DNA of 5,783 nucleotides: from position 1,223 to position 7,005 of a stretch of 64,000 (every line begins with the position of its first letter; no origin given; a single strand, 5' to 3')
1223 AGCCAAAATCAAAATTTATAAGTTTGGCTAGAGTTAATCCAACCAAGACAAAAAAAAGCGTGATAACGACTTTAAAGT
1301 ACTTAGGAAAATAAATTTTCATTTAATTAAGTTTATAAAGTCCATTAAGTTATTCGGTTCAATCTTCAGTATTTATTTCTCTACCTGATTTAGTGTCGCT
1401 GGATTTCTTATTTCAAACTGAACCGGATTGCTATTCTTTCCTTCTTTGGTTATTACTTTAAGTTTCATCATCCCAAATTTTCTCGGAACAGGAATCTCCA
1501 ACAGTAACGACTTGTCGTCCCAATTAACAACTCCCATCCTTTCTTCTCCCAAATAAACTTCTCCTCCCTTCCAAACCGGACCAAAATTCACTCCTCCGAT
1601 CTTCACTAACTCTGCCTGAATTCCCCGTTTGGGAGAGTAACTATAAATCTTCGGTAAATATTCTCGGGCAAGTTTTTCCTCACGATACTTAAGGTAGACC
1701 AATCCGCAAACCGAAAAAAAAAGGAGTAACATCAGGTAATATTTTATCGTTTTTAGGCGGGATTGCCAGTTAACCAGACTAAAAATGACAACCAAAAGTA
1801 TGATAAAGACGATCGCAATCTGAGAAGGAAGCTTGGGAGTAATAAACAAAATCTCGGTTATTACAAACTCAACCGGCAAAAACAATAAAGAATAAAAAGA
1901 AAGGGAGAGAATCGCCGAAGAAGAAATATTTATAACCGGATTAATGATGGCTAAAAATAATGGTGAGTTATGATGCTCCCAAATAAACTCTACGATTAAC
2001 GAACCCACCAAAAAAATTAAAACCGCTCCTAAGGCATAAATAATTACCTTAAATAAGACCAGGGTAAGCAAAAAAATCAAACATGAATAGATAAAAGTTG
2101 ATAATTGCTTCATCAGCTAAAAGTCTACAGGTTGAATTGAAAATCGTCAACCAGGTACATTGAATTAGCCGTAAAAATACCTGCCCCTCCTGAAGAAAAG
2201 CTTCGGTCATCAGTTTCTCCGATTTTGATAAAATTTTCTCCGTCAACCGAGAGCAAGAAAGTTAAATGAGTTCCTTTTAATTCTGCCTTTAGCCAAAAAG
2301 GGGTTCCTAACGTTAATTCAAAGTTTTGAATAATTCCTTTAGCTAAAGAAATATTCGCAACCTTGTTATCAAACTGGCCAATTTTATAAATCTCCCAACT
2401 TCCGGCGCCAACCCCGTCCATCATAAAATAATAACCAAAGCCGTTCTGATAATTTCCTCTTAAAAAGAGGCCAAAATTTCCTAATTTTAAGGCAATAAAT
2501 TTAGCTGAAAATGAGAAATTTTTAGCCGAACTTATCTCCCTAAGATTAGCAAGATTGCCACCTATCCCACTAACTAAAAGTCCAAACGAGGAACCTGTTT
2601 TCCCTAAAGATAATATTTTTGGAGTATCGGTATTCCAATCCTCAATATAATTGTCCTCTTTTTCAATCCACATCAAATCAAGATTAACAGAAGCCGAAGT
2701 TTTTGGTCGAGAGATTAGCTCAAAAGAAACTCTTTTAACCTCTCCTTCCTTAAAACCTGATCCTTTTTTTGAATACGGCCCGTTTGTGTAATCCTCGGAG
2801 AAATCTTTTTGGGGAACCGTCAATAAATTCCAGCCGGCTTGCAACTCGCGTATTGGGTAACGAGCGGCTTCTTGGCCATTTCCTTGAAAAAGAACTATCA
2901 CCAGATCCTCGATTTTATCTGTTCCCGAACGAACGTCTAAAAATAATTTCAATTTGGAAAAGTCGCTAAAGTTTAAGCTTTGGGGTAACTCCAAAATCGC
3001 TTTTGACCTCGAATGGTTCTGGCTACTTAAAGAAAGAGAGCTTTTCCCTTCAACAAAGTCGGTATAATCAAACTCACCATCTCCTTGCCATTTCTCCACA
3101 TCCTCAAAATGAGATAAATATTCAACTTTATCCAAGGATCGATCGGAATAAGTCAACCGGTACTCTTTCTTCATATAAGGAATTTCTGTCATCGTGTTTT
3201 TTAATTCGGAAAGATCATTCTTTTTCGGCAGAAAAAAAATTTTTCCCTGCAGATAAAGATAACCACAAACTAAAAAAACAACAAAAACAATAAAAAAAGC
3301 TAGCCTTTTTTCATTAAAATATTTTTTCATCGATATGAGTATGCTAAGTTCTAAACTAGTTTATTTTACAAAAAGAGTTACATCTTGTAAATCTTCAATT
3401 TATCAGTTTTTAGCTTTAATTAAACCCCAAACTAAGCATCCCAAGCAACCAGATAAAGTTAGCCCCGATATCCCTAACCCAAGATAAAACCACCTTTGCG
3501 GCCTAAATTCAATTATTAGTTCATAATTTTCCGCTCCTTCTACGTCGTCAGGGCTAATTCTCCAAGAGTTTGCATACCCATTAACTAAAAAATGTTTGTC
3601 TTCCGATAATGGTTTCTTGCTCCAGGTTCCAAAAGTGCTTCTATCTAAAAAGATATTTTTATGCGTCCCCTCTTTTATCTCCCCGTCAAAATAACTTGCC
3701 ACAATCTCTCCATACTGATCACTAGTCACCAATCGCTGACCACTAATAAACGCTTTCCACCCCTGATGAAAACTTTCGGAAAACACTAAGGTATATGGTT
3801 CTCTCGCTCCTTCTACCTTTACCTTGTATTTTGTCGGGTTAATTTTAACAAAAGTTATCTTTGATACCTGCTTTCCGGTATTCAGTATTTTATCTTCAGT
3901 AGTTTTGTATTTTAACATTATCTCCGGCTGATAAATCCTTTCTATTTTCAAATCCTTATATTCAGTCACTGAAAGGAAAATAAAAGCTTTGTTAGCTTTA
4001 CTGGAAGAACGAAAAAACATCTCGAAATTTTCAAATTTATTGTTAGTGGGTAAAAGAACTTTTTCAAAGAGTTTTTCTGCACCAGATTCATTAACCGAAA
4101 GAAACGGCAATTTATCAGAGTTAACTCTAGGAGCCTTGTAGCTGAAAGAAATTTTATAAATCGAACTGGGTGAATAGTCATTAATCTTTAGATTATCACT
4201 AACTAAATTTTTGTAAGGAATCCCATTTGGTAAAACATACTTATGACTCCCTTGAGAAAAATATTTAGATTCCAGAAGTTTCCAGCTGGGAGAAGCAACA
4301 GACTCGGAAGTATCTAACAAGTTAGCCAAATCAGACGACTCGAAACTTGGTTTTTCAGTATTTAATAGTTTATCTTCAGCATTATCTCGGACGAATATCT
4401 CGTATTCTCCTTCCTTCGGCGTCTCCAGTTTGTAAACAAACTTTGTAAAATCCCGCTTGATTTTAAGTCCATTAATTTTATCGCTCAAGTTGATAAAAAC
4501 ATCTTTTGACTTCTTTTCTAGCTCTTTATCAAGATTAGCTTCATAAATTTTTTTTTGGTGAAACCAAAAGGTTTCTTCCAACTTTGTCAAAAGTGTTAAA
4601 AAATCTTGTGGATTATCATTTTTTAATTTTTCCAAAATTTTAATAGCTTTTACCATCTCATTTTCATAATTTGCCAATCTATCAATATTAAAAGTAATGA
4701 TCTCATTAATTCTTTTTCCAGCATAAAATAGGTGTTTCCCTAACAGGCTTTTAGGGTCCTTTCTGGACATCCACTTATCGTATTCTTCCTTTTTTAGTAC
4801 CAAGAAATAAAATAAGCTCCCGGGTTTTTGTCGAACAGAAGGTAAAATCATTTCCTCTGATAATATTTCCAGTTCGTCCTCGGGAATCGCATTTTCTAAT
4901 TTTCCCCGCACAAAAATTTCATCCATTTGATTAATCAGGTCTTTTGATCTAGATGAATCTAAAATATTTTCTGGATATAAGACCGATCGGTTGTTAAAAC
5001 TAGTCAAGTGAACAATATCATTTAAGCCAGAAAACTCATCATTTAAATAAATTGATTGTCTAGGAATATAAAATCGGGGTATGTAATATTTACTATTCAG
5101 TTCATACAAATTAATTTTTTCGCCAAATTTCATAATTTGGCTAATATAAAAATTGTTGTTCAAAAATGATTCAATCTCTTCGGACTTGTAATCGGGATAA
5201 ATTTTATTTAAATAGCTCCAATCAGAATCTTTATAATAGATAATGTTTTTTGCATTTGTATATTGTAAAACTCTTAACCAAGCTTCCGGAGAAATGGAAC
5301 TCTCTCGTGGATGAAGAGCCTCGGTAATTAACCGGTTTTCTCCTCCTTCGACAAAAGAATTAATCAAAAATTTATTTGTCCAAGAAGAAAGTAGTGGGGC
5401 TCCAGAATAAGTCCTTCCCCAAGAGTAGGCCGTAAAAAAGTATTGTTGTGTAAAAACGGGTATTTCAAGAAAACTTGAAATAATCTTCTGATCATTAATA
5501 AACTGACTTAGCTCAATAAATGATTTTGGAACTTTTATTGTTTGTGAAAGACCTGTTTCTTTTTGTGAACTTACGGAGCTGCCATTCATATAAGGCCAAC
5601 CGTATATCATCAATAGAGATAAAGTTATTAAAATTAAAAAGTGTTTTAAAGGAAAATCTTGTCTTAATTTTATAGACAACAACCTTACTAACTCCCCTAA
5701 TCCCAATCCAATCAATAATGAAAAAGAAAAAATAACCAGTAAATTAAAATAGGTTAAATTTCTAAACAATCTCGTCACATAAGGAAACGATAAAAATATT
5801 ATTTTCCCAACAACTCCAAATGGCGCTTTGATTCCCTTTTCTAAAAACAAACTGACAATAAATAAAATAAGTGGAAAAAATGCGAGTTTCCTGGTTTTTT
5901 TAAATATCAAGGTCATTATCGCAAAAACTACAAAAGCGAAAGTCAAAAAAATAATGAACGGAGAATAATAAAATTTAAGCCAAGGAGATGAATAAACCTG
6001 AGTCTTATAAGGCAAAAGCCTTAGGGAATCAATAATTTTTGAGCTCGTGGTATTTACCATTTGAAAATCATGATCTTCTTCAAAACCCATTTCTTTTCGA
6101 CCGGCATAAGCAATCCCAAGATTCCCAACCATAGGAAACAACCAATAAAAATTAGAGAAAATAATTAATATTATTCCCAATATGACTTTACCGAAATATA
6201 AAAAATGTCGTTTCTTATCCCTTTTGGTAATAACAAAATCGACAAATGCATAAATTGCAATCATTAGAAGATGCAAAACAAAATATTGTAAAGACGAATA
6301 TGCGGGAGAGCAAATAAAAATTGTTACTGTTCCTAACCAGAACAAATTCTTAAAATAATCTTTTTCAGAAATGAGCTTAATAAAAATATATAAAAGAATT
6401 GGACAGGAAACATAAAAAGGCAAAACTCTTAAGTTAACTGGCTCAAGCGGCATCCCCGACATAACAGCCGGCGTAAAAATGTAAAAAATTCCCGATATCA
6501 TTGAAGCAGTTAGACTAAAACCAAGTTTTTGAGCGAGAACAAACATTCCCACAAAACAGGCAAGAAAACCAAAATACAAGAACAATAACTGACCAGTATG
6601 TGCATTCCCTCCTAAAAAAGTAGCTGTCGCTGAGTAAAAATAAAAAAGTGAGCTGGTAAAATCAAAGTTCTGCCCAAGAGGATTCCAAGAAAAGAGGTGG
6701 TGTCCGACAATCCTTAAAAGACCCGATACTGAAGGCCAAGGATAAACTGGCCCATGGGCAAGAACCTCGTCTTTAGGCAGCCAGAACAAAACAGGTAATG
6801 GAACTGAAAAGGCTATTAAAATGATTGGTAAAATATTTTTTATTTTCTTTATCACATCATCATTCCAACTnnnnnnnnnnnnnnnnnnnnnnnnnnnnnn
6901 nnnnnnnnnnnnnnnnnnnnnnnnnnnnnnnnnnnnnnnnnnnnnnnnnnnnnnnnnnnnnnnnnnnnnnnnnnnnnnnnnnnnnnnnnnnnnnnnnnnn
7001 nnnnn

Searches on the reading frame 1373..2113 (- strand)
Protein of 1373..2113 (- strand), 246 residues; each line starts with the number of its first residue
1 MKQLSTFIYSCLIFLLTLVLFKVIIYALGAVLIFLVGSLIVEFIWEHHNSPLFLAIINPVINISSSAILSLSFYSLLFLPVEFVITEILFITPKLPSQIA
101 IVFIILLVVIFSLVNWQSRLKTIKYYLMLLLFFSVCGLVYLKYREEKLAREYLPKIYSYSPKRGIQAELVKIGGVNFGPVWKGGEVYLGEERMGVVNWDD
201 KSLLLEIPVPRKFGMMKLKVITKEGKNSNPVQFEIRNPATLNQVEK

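Call 8: search_protein_families(library=pfam, proteins=[window:1373-2113:-], max_evalue=0.001)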
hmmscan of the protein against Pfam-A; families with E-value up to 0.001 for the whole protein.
window:1373-2113:- (246 aa): 1 family
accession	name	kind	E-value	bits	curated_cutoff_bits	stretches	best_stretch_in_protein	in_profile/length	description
PF01833.30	TIG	-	7.3e-06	26.3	20.9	1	154-234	1-83/84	IPT/TIG domain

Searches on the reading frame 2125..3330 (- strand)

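Call 8: search_protein_families(library=pfam, proteins=[window:2125-3330:-], max_evalue=0.001)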
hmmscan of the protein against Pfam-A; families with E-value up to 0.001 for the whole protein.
window:2125-3330:- (401 aa): 0 families

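Call 64: search_protein_families(library=pfam, proteins=[window:2125-3330:-], max_evalue=1)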
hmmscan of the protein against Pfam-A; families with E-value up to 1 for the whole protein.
window:2125-3330:- (401 aa): 1 family
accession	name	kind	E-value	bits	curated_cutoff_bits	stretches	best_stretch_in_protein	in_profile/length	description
PF17851.8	GH43_C2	-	0.15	12.2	22.7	1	338-380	121-167/203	Beta xylosidase C-terminal Concanavalin A-like domain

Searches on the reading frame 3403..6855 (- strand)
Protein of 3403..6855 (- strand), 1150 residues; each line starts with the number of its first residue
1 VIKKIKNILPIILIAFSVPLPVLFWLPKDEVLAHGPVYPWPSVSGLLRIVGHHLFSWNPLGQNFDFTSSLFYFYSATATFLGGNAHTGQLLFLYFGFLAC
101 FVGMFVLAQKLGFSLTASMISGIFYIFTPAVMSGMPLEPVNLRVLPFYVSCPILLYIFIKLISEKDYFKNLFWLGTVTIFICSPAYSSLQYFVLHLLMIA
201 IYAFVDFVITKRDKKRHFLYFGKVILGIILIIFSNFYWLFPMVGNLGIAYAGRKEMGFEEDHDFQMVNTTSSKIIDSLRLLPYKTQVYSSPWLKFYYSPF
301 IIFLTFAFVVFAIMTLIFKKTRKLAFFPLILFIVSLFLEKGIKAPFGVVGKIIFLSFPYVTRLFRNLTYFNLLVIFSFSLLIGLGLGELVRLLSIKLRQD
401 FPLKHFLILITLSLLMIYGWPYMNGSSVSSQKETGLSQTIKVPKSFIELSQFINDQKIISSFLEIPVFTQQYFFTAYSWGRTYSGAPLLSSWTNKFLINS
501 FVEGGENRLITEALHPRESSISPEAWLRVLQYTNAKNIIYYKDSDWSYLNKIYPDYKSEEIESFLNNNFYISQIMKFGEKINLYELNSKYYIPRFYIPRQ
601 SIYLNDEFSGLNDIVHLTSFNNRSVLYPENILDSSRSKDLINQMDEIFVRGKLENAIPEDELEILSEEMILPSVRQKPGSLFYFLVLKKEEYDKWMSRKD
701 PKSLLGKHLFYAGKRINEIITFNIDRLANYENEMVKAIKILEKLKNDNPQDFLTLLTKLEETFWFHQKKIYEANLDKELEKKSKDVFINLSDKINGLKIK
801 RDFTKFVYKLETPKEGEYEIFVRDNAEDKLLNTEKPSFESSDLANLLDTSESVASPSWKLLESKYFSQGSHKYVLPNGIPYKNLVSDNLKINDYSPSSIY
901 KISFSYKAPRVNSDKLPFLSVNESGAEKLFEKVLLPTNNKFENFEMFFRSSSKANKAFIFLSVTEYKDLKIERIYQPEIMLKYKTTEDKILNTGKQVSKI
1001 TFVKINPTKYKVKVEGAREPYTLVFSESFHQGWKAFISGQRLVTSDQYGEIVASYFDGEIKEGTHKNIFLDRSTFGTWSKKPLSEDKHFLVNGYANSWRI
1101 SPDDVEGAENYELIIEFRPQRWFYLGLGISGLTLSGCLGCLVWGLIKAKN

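Call 8: search_protein_families(library=pfam, proteins=[window:3403-6855:-], max_evalue=0.001)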
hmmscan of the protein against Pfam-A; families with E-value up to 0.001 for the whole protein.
window:3403-6855:- (1150 aa): 0 families

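Call 64: search_protein_families(library=pfam, proteins=[window:3403-6855:-], max_evalue=1)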
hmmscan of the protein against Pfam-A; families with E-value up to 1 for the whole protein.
window:3403-6855:- (1150 aa): 1 family
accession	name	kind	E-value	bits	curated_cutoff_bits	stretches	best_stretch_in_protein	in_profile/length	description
PF08887.16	GAD-like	-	0.056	13.8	25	1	1030-1077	41-89/107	GAD-like domain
